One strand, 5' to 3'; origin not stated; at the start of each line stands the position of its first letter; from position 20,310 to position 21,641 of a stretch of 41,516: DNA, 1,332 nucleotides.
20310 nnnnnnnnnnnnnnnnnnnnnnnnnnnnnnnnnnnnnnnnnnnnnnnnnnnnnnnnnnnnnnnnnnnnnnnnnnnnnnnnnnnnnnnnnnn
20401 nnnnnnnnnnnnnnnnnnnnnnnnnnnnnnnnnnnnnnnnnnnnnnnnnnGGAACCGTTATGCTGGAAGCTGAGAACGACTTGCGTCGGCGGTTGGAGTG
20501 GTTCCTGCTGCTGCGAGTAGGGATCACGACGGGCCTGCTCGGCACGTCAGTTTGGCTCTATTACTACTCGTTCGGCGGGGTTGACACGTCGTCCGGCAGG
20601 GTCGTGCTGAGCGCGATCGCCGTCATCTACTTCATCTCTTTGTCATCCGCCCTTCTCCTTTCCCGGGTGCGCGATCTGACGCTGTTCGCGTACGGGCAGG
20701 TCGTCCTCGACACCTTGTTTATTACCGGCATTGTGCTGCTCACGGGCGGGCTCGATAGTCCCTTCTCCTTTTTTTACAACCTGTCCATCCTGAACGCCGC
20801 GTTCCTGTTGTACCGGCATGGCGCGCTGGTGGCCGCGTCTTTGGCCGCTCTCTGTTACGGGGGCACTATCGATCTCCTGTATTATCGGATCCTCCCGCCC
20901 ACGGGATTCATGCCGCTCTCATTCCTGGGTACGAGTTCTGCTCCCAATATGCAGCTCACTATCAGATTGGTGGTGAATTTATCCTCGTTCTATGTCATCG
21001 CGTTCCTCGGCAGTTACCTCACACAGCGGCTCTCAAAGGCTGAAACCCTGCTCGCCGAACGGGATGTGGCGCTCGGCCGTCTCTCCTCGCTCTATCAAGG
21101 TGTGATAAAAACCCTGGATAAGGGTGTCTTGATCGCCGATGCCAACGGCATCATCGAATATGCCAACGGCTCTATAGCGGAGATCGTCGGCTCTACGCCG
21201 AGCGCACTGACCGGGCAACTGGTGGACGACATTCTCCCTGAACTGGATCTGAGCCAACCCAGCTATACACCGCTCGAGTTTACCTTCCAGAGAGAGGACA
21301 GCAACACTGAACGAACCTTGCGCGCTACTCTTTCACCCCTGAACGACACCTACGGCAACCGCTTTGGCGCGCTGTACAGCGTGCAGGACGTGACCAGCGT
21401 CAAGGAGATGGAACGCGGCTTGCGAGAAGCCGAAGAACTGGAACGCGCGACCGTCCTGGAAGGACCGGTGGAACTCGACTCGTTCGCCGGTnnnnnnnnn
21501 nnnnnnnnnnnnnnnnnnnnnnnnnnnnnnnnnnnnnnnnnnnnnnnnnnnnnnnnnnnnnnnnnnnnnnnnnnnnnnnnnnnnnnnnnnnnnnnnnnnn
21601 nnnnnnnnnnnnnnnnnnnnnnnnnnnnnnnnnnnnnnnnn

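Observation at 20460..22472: One-component PilS::PilR chimera: a membrane-embedded sigma54 enhancer-binding protein without kinase or receiver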

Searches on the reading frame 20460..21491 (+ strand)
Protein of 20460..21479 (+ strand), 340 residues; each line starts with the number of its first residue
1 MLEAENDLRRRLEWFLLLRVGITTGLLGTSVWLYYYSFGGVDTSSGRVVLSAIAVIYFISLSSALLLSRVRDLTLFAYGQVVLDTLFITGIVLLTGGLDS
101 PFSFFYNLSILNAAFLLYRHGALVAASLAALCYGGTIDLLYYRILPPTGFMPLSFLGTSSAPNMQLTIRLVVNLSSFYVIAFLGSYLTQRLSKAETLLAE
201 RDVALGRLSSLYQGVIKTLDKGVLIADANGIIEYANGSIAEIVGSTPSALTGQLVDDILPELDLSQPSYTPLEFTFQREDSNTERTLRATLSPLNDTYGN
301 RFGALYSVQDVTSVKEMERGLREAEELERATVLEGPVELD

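Call 37: find_related_loci(query=A3, collection=genome_contigs, flank=6000)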
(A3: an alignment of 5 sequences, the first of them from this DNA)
Query A3 (344 aa) in genome_contigs; peptide patterns used: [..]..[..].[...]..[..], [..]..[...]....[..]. (x = any residue, [..] = any of these).
48 stretches matched a pattern; 10 encode a relative of the query (tblastn E <= 1e-3); 10 distinct loci.
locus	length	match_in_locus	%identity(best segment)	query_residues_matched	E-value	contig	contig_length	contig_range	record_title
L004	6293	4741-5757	60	6-344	5e-120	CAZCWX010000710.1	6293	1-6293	MAG TPA_asm: uncultured Enterobacteriaceae bacterium isolate binchicken_co31_407 genome assembly, contig: k141_1319072,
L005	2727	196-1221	54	1-344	7e-118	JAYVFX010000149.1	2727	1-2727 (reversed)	MAG: Deltaproteobacteria bacterium isolate GL45_Down_concoct_107 GL45_Down_concoct_107_148, whole genome shotgun sequenc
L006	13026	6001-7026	53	1-344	5e-111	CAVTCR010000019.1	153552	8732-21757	MAG: uncultured delta proteobacterium isolate MFD00962.bin.2.146 genome assembly, contig: contig_13810, whole genome sho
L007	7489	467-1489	52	4-344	3e-103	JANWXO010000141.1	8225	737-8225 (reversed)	MAG: Candidatus Binatia bacterium isolate SKYG48 NODE_141_length_8225_cov_2.335542, whole genome shotgun sequence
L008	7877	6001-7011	52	5-344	2e-99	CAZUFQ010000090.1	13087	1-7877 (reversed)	MAG TPA_asm: uncultured Enterobacteriaceae bacterium isolate binchicken_co185_61 genome assembly, contig: NODE_7356_leng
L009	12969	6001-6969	54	5-329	3e-99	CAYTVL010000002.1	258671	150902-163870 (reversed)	MAG TPA_asm: uncultured Enterobacteriaceae bacterium isolate binchicken_co185_232 genome assembly, contig: NODE_43_lengt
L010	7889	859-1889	67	1-344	2e-98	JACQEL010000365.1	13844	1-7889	MAG: Deltaproteobacteria bacterium isolate NC_groundwater_1020_Pr1_S-0.65um_57_10 Montesol18_Sp65_coassembly_scaffold_48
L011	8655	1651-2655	49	6-342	9e-96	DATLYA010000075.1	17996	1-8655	MAG TPA_asm: Candidatus Methylomirabilota bacterium isolate SMAG_U13260 k141_494322, whole genome shotgun sequence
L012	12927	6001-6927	46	13-328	8e-77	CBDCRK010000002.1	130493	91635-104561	MAG: uncultured Candidatus Binatia bacterium isolate c14ce093-c1b4-4a9f-a633-4da5294aefe4 genome assembly, contig: conti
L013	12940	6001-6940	47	7-329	1e-68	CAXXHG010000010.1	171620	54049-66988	MAG: Candidatus Binatia bacterium isolate 46507e35-17f4-460c-88f4-f6fc3e85a99b genome assembly, contig: contig_10, whole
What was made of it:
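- Tried and rejected: A 5-sequence alignment worked but returned only 10 loci, all MAGs (call 37).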

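Call 44: search_protein_representatives(protein=window:20460-21479:+)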
Query: 340 residues. Proteins with E-value up to 0.001 (for the whole library): 4780; up to 1e-10: 990; up to 1e-30: 66. The best 150 are listed.
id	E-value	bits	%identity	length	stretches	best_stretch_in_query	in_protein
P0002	1.6e-210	714.7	99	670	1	1-340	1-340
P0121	3.6e-77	276.6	51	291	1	5-282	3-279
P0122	9.1e-68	245.7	54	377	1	58-288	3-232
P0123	2.6e-67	244.2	72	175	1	1-175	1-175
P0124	1.7e-63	231.6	50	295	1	7-301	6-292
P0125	3.2e-47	178.2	36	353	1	9-334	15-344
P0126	4.5e-45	171.1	35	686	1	7-331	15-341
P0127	1.2e-43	166.5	37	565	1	3-327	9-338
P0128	2.6e-42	162.1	35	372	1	7-323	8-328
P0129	1.3e-40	156.5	35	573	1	8-327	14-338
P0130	2.1e-39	152.5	32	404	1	6-327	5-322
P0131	6.1e-39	151.0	34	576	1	2-328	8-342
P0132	6.7e-39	150.8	32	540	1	3-328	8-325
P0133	1.3e-38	149.9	35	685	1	5-333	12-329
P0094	8.9e-38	147.2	37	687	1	6-329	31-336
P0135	7.1e-37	144.2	32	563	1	8-326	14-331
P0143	1.2e-34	136.9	37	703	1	4-316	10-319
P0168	2.9e-32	129.0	27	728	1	6-326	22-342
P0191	1.9e-30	123.1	32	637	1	7-264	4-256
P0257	1.3e-26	110.5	27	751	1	8-328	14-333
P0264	2.9e-26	109.3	31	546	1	6-328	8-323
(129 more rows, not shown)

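Call 48: search_protein_families(library=pfam, proteins=[P0127, P0129, P0131, P0132, P0135, P0168, P0257, P0264, P0126, P0143], max_evalue=0.0001)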
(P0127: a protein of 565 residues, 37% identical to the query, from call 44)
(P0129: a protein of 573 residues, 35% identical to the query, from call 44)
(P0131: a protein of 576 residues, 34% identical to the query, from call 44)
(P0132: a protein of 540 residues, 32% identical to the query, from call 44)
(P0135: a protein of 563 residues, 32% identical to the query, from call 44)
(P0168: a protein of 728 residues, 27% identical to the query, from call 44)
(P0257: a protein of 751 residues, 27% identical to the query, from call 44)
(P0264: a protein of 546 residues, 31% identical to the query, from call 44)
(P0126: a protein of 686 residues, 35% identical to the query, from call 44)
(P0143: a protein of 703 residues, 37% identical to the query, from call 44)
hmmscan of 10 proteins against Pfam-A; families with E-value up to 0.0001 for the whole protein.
P0127 (565 aa): 7 families
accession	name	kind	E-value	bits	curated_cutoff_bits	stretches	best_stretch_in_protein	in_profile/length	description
PF02518.31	HATPase_c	-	1.3e-23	84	26.4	1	449-563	2-110/111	Histidine kinase-, DNA gyrase B-, and HSP90-like ATPase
PF25323.1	6TM_PilS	-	1.2e-19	71.1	27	1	12-197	5-185/189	PilS-like transmembrane domain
PF00512.31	HisKA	-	1.8e-15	57.1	26.9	1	342-404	3-64/66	His Kinase A (phospho-acceptor) domain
PF00989.32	PAS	-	2.4e-10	40.9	22.6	1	216-322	4-113/113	PAS fold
PF13426.13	PAS_9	-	3.6e-10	40.5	27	1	225-323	3-102/103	PAS domain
PF08448.16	PAS_4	-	1.2e-06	29.1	23.1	1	220-323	2-106/110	PAS fold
PF13188.13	PAS_8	-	1.4e-06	28.4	21.8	1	216-270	4-55/65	PAS domain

P0129 (573 aa): 6 families
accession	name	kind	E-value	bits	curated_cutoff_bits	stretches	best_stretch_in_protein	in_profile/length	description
PF02518.31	HATPase_c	-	3.8e-21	76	26.4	1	448-568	2-108/111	Histidine kinase-, DNA gyrase B-, and HSP90-like ATPase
PF25323.1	6TM_PilS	-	1.6e-17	64.2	27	1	16-199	9-188/189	PilS-like transmembrane domain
PF00512.31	HisKA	-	3.2e-17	62.8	26.9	1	342-405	3-65/66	His Kinase A (phospho-acceptor) domain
PF00989.32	PAS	-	1.4e-07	32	22.6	1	214-321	3-112/113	PAS fold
PF13188.13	PAS_8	-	4.9e-07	29.9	21.8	1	213-267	2-53/65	PAS domain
PF13426.13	PAS_9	-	9.5e-07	29.5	27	1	224-324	3-103/103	PAS domain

P0131 (576 aa): 6 families
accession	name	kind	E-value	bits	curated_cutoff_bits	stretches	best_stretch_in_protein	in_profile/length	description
PF02518.31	HATPase_c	-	7.3e-25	88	26.4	1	452-569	2-109/111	Histidine kinase-, DNA gyrase B-, and HSP90-like ATPase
PF25323.1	6TM_PilS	-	4.2e-18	66.2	27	1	10-200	3-186/189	PilS-like transmembrane domain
PF00512.31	HisKA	-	5.5e-13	49.2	26.9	1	345-407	3-63/66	His Kinase A (phospho-acceptor) domain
PF13426.13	PAS_9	-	7.7e-07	29.8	27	1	227-326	3-102/103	PAS domain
PF00989.32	PAS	-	2.2e-06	28.1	22.6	1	218-325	4-113/113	PAS fold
PF13188.13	PAS_8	-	1.1e-05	25.6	21.8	1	218-270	4-53/65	PAS domain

P0132 (540 aa): 7 families
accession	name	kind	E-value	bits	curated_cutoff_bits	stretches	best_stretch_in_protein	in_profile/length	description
PF02518.31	HATPase_c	-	1e-25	90.7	26.4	1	434-536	1-107/111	Histidine kinase-, DNA gyrase B-, and HSP90-like ATPase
PF25323.1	6TM_PilS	-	4.8e-20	72.5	27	1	9-198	4-187/189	PilS-like transmembrane domain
PF00512.31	HisKA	-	3.2e-17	62.8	26.9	1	328-388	3-62/66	His Kinase A (phospho-acceptor) domain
PF13426.13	PAS_9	-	1.6e-06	28.8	27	1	226-309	5-102/103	PAS domain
PF08448.16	PAS_4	-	9e-06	26.3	23.1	0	219-310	2-107/110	PAS fold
PF13188.13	PAS_8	-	1.3e-05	25.3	21.8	1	213-263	2-49/65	PAS domain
PF00989.32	PAS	-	1.8e-05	25.2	22.6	0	213-307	2-112/113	PAS fold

P0135 (563 aa): 8 families
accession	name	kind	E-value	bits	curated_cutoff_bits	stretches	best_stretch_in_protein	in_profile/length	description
PF02518.31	HATPase_c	-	1e-22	81.1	26.4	1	444-553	2-108/111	Histidine kinase-, DNA gyrase B-, and HSP90-like ATPase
PF25323.1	6TM_PilS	-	1.1e-18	68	27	1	17-199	10-188/189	PilS-like transmembrane domain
PF00512.31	HisKA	-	5.9e-11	42.7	26.9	1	335-398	2-64/66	His Kinase A (phospho-acceptor) domain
PF08448.16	PAS_4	-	9.1e-11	42.4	23.1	1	219-318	2-107/110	PAS fold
PF00989.32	PAS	-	1.9e-09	38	22.6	1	215-315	4-112/113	PAS fold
PF13426.13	PAS_9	-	2.2e-07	31.5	27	1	223-318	2-103/103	PAS domain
PF13188.13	PAS_8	-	8.1e-07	29.2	21.8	1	214-265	3-51/65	PAS domain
PF13596.12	PAS_10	-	2.8e-05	25.1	22.1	1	217-317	4-106/106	PAS domain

P0168 (728 aa): 7 families
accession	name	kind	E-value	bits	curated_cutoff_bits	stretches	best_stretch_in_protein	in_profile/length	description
PF00989.32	PAS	-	3e-25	88.9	22.6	2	502-614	2-113/113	PAS fold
PF13426.13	PAS_9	-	1.1e-22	80.6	27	2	520-615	10-102/103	PAS domain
PF13188.13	PAS_8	-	6.3e-20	70.8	21.8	2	502-557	2-54/65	PAS domain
PF08448.16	PAS_4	-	1.2e-19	71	23.1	1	232-329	3-107/110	PAS fold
PF25323.1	6TM_PilS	-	2e-17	63.9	27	1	21-208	4-185/189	PilS-like transmembrane domain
PF00512.31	HisKA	-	3.1e-15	56.4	26.9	1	349-404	5-58/66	His Kinase A (phospho-acceptor) domain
PF08447.18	PAS_3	-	9.8e-10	39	25.6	1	524-610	2-88/89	PAS fold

P0257 (751 aa): 6 families
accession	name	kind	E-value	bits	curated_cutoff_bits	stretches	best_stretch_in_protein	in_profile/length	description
PF00144.29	Beta-lactamase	-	7.6e-46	157.2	27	1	355-625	55-322/329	Beta-lactamase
PF25323.1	6TM_PilS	-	2.9e-20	73.2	27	1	15-198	9-187/189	PilS-like transmembrane domain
PF00989.32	PAS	-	1.8e-07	31.6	22.6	1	215-315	4-112/113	PAS fold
PF13426.13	PAS_9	-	2e-06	28.4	27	1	223-318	2-103/103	PAS domain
PF13188.13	PAS_8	-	5.5e-06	26.5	21.8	1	215-266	4-52/65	PAS domain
PF11954.13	DUF3471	-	7e-06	26.8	29.3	1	668-737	12-90/103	Domain of unknown function (DUF3471)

P0264 (546 aa): 4 families
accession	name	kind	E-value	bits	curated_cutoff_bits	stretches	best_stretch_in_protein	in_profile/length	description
PF25323.1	6TM_PilS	-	1.1e-19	71.3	27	1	8-195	5-186/189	PilS-like transmembrane domain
PF02518.31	HATPase_c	-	4.2e-18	66.2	26.4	1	433-541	2-108/111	Histidine kinase-, DNA gyrase B-, and HSP90-like ATPase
PF00512.31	HisKA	-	1.5e-11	44.6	26.9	1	327-387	4-63/66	His Kinase A (phospho-acceptor) domain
PF13581.12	HATPase_c_2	-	3.6e-05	24.2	27.4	1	440-539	39-126/127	Histidine kinase-like ATPase domain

P0126 (686 aa): 11 families
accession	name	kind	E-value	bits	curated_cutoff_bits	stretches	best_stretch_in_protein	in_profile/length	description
PF00158.32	Sigma54_activat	-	9.6e-74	247.1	20.2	1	352-519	1-168/168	Sigma-54 interaction domain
PF25601.1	AAA_lid_14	-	2.1e-27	95.2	27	1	524-604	1-81/87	AAA+ ATPase lid domain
PF14532.12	Sigma54_activ_2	-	8.9e-23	81.5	25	1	353-523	1-138/138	Sigma-54 interaction domain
PF25323.1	6TM_PilS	-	8.5e-15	55.4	27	1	15-199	6-187/189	PilS-like transmembrane domain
PF02954.25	HTH_8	-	5.6e-12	45.6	22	1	632-672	2-42/42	Bacterial regulatory protein, Fis family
PF07728.20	AAA_5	-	6.5e-10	39.6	22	1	376-494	2-123/139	AAA domain (dynein-related subfamily)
PF08448.16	PAS_4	-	3.1e-08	34.3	23.1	1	221-324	3-108/110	PAS fold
PF13426.13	PAS_9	-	1.3e-06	29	27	1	225-322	3-102/103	PAS domain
PF00989.32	PAS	-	6.1e-06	26.7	22.6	1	217-321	5-113/113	PAS fold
PF13191.12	AAA_16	-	1.6e-05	25.9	32.6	0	353-516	3-104/167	AAA ATPase domain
PF00004.35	AAA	-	2.3e-05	25.3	21.2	1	376-510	1-128/131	ATPase family associated with various cellular activities (AAA)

P0143 (703 aa): 6 families
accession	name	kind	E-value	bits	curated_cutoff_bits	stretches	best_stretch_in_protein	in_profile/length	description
PF00158.32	Sigma54_activat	-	4.4e-71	238.4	20.2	1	353-516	2-165/168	Sigma-54 interaction domain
PF25601.1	AAA_lid_14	-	3.3e-25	88.1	27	1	524-602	1-79/87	AAA+ ATPase lid domain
PF14532.12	Sigma54_activ_2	-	6.2e-19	69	25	1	354-523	2-138/138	Sigma-54 interaction domain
PF25323.1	6TM_PilS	-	1.3e-13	51.5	27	1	11-190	4-187/189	PilS-like transmembrane domain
PF02954.25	HTH_8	-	1.9e-11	43.9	22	1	649-687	4-42/42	Bacterial regulatory protein, Fis family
PF07728.20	AAA_5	-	7e-09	36.3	22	1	376-494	2-123/139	AAA domain (dynein-related subfamily)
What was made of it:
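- The sensor module is also found fused to unrelated outputs such as a beta-lactamase-fold domain (P0257, call 48), so it can serve other pathways.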

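Call 54: find_homologous_proteins(query=P0127, max_evalue=1e-20)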
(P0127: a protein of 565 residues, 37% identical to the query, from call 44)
Query P0127 (565 aa): 5381 proteins with E <= 1e-20 among 8000 candidates; the best 120 are listed.
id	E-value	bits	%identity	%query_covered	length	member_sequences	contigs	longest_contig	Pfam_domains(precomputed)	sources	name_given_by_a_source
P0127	0.0e+0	1228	100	100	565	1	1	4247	PF13426.14,PF13188.14,PF25323.3,PF08448.17,PF02518.32,PF00512.32,PF00989.32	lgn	-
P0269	0.0e+0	1138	92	100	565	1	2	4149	PF13426.14,PF13188.14,PF25323.3,PF08448.17,PF02518.32,PF00512.32,PF00989.32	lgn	-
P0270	0.0e+0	1130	91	100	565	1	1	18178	PF13426.14,PF13188.14,PF25323.3,PF08448.17,PF02518.32,PF00512.32,PF00989.32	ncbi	-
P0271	6.1e-295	997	79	99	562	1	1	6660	PF13426.14,PF13188.14,PF25323.3,PF08448.17,PF02518.32,PF00512.32,PF00989.32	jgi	jgi:two-component system sensor histidine kinase PilS (NtrC family)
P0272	1.1e-165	571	48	99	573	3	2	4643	PF13426.14,PF13188.14,PF25323.3,PF02518.32,PF00512.32,PF00989.32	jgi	-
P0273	9.9e-165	567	49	99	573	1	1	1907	PF13426.14,PF13188.14,PF25323.3,PF08448.17,PF02518.32,PF00512.32,PF00989.32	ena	-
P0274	2.0e-164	566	49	99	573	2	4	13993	PF13426.14,PF13188.14,PF25323.3,PF08448.17,PF02518.32,PF00512.32,PF00989.32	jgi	jgi:two-component system sensor histidine kinase PilS (NtrC family)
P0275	2.5e-164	566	48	99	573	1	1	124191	PF13426.14,PF13188.14,PF25323.3,PF08448.17,PF02518.32,PF00512.32,PF00989.32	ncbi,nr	ncbi:MAG: PAS domain S-box protein [Desulfobacterales bacterium]|nr:PAS domain S-box protein [Desulf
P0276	9.0e-164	564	49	99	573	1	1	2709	PF13426.14,PF13188.14,PF25323.3,PF08448.17,PF02518.32,PF00512.32,PF00989.32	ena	-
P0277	9.4e-164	564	49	99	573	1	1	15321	PF13426.14,PF13188.14,PF25323.3,PF08448.17,PF02518.32,PF00512.32,PF00989.32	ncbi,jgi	ncbi:MAG: ATP-binding protein [Desulfobacteria bacterium]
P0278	4.0e-163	562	49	99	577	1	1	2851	PF13426.14,PF13188.14,PF25323.3,PF08448.17,PF02518.32,PF00512.32,PF00989.32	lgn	-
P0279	4.5e-162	559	48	99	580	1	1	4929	PF13426.14,PF13188.14,PF25323.3,PF08448.17,PF02518.32,PF00512.32,PF00989.32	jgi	jgi:two-component system sensor histidine kinase PilS (NtrC family)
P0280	9.5e-162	558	49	98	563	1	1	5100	PF13426.14,PF13188.14,PF25323.3,PF08448.17,PF02518.32,PF00512.32,PF00989.32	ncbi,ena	-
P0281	1.1e-160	554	48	99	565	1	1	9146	PF13426.14,PF13188.14,PF25323.3,PF08448.17,PF02518.32,PF00512.32,PF00989.32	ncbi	-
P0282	1.6e-160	554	51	98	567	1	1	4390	PF13426.14,PF13188.14,PF25323.3,PF02518.32,PF00512.32,PF00989.32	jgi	jgi:two-component system sensor histidine kinase PilS (NtrC family)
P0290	3.0e-159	549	50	98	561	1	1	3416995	PF13426.14,PF25323.3,PF08448.17,PF02518.32,PF00512.32,PF00989.32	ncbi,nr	ncbi:MAG: PAS domain S-box protein [Deltaproteobacteria bacterium]|nr:MAG: PAS domain S-box protein 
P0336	1.1e-153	531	51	98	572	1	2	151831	PF13426.14,PF25323.3,PF02518.32,PF00512.32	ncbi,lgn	-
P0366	4.3e-151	522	49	99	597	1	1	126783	PF13426.14,PF13188.14,PF25323.3,PF08448.17,PF02518.32,PF00512.32,PF00989.32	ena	-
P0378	1.8e-150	520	47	99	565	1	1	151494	PF13426.14,PF25323.3,PF02518.32,PF00512.32,PF00989.32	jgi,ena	-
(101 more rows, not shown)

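Call 55: find_encoding_contigs(protein=P0270, flank=7000, max_places=1)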
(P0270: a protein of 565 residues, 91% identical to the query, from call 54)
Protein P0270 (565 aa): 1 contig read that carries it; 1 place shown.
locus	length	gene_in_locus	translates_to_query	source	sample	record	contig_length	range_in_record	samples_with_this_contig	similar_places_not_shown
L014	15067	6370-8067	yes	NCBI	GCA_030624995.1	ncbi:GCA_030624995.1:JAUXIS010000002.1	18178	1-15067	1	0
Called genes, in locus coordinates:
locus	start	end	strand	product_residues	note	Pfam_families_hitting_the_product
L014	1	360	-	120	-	?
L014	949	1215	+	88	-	-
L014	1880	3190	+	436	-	PF05157:MshEN, PF00437:T2SSE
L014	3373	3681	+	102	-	PF00437:T2SSE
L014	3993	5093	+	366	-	PF00437:T2SSE, PF13401:AAA_22 (weak)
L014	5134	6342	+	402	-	PF28597:T2SSF_N, PF00482:T2SSF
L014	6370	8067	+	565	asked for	PF25323:6TM_PilS, PF00989:PAS, PF08448:PAS_4, PF13188:PAS_8 (weak), PF13426:PAS_9, PF00512:HisKA, PF02518:HATPase_c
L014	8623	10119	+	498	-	PF01336:tRNA_anti-codon, PF00152:tRNA-synt_2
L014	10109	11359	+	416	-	PF12704:MacB_PCD, PF02687:FtsX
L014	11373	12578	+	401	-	PF13432:TPR_16 (faint), PF00027:cNMP_binding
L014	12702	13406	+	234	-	PF00005:ABC_tran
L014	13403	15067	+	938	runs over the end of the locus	PF07244:POTRA, PF08478:POTRA_1 (faint), PF07244:POTRA, PF08479:POTRA_2 (faint), PF07244:POTRA, PF01103:Omp85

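Call 56: find_encoding_contigs(protein=P0275, flank=7000, max_places=1)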
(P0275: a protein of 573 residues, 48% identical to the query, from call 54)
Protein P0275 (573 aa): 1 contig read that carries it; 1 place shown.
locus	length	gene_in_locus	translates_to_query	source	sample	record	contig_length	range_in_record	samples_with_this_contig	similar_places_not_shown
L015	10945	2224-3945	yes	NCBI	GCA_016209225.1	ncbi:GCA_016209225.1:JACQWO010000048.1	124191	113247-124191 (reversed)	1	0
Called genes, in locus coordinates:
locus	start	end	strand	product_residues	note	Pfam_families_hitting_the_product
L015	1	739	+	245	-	PF00275:EPSP_synthase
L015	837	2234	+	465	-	PF00072:Response_reg, PF00158:Sigma54_activat, PF14532:Sigma54_activ_2, PF25601:AAA_lid_14, PF02954:HTH_8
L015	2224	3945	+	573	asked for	PF25323:6TM_PilS, PF00989:PAS, PF08448:PAS_4 (weak), PF13188:PAS_8 (weak), PF13426:PAS_9, PF00512:HisKA, PF02518:HATPase_c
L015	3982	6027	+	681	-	PF01578:Cytochrom_C_asm, PF16327:CcmF_C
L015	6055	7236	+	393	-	-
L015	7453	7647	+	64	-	PF07927:HicA_toxin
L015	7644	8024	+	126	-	PF21748:UPF0150 (weak), PF05534:HicB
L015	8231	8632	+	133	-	PF03100:CcmE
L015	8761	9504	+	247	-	PF00005:ABC_tran, PF13304:AAA_21 (faint)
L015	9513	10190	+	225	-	PF01061:ABC2_membrane, PF03379:CcmB, PF12679:ABC2_membrane_2 (faint)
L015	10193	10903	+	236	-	PF01578:Cytochrom_C_asm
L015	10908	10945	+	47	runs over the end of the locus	-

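Call 57: find_encoding_contigs(protein=P0290, flank=7000, max_places=1)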
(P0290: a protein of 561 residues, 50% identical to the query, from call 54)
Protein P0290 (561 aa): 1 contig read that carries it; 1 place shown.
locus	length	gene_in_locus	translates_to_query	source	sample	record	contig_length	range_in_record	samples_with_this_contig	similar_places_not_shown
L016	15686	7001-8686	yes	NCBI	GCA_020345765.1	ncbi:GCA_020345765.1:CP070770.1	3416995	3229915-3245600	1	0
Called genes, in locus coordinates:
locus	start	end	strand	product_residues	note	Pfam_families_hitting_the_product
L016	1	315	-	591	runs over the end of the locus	-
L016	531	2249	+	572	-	PF05157:MshEN, PF00437:T2SSE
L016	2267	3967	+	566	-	PF05157:MshEN, PF00437:T2SSE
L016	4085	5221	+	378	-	PF00437:T2SSE, PF25199:nSTAND_NTPase5 (faint), PF13401:AAA_22 (faint)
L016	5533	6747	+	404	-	PF28597:T2SSF_N, PF00482:T2SSF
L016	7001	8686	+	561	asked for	PF25323:6TM_PilS, PF00989:PAS, PF08448:PAS_4 (weak), PF13426:PAS_9, PF00512:HisKA, PF02518:HATPase_c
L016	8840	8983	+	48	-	PF04480:DUF559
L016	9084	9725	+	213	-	PF01642:MM_CoA_mutase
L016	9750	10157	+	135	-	PF02310:B12-binding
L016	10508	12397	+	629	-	PF07973:tRNA_SAD, PF00587:tRNA-synt_2b, PF03129:HGTP_anticodon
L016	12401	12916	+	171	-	PF05198:IF3_N, PF00707:IF3_C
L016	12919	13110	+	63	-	PF01632:Ribosomal_L35p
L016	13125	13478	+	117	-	PF00453:Ribosomal_L20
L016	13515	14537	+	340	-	PF02912:Phe_tRNA-synt_N, PF01409:tRNA-synt_2d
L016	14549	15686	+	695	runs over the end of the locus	PF03483:B3_4, PF03484:B5, PF17759:tRNA_synthFbeta, PF03147:FDX-ACB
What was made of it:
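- Orphan pilS genes without an adjacent pilR exist in related lineages (L014, L016; calls 55, 57), so pil regulators can be dispersed.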
